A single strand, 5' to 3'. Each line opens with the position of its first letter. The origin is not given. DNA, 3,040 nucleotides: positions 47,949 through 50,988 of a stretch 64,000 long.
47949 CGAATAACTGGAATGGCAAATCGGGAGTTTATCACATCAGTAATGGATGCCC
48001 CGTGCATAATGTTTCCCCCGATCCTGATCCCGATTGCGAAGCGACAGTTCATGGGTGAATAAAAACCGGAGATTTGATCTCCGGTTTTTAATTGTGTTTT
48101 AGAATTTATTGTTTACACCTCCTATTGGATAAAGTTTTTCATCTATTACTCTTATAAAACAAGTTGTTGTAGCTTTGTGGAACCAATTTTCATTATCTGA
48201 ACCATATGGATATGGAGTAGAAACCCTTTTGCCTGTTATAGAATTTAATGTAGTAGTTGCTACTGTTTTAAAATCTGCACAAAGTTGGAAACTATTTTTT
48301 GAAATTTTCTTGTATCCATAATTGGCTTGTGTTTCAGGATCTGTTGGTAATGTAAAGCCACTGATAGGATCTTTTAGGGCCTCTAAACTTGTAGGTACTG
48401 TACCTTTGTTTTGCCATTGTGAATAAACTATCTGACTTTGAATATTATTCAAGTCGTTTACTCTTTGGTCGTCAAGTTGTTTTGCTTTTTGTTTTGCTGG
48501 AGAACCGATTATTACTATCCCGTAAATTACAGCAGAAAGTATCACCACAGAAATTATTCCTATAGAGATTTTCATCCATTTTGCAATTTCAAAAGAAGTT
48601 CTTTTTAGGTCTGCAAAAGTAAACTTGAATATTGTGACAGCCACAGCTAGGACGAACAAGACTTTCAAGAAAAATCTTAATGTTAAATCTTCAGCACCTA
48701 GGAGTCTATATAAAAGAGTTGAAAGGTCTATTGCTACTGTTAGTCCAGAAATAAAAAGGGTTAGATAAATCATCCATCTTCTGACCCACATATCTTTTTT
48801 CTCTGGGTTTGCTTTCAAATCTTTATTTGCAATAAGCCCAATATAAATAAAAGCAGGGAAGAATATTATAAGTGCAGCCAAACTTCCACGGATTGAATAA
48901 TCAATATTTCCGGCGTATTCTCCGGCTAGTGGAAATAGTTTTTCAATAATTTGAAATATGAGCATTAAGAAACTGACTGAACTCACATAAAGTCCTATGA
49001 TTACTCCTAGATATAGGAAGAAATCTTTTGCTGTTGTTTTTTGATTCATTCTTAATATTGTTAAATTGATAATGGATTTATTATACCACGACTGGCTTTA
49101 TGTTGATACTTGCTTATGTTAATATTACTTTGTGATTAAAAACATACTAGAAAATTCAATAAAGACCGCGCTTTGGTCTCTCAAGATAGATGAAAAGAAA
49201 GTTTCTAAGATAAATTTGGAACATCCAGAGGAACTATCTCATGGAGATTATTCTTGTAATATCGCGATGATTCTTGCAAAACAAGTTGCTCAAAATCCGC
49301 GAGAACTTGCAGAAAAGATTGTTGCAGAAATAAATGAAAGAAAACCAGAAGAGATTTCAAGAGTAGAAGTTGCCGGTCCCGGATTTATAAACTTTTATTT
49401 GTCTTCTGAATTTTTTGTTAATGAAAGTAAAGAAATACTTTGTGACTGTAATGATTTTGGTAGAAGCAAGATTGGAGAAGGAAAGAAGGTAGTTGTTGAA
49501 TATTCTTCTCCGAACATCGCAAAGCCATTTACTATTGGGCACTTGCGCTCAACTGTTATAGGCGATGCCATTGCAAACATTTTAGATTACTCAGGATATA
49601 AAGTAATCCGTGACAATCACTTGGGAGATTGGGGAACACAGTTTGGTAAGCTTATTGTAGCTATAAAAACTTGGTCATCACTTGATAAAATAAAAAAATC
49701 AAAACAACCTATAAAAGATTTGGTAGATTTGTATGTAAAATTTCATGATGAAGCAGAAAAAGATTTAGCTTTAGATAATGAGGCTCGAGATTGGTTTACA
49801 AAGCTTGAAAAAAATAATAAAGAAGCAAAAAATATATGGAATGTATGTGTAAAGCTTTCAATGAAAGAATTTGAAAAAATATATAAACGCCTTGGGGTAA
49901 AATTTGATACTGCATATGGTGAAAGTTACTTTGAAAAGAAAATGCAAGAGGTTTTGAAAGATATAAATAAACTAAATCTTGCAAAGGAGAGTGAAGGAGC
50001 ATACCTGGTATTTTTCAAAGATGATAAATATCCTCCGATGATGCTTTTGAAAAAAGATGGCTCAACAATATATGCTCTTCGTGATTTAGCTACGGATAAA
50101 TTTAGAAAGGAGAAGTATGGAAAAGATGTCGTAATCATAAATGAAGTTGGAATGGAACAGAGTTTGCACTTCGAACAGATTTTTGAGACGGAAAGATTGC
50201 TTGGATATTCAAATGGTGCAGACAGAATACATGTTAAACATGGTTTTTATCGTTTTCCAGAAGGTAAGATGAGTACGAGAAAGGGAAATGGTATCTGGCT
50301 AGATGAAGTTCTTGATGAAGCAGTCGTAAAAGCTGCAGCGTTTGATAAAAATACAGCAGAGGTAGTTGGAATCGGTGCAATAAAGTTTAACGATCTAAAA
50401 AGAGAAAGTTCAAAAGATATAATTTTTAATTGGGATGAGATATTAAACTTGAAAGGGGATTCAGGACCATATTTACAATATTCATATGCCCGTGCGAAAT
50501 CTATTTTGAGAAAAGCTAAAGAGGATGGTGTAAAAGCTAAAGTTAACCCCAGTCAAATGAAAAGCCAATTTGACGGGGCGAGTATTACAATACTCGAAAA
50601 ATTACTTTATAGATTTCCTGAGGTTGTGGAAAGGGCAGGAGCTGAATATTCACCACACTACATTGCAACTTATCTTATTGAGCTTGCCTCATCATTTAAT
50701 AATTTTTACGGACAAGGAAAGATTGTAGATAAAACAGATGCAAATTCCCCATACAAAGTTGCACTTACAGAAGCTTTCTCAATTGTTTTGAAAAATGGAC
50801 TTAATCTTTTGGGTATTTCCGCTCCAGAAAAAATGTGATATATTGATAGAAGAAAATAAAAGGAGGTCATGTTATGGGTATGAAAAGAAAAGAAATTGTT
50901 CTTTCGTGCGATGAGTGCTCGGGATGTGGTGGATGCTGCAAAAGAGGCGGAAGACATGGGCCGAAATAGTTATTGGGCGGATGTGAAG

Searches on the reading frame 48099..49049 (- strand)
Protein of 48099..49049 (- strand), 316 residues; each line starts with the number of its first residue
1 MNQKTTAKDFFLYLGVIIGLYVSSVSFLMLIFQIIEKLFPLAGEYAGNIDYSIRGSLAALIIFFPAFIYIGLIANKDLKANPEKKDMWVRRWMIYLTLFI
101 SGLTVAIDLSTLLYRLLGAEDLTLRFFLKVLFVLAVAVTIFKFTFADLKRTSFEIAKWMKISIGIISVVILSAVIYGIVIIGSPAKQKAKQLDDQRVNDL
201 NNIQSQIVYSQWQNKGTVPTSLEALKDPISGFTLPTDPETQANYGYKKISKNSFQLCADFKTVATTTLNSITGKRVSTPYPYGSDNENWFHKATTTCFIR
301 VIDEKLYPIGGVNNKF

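Call 69: search_protein_families(library=pfam, proteins=[window:48099-49049:-], max_evalue=0.00001)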
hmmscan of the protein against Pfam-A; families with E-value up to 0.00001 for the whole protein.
window:48099-49049:- (316 aa): 1 family
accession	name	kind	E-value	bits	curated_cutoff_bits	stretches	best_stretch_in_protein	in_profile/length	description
PF18920.5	DUF5671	-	2.9e-22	79.4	28.4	1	9-141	1-129/132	Domain of unknown function (DUF5671)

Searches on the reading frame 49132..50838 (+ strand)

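Call 69: search_protein_families(library=pfam, proteins=[window:49132-50838:+], max_evalue=0.00001)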
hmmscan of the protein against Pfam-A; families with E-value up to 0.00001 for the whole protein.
window:49132-50838:+ (568 aa): 3 families
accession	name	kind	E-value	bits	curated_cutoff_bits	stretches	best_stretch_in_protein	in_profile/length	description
PF00750.26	tRNA-synt_1d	-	1.1e-78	265.1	23.3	1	106-434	9-349/349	tRNA synthetases class I (R), catalytic domain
PF05746.21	DALR_1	-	1.2e-30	106.4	22.3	1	448-568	1-117/117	DALR anticodon binding domain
PF03485.21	Arg_tRNA_synt_N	-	1.2e-24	87.1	21.5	1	6-90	3-85/85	Arginyl tRNA synthetase N terminal domain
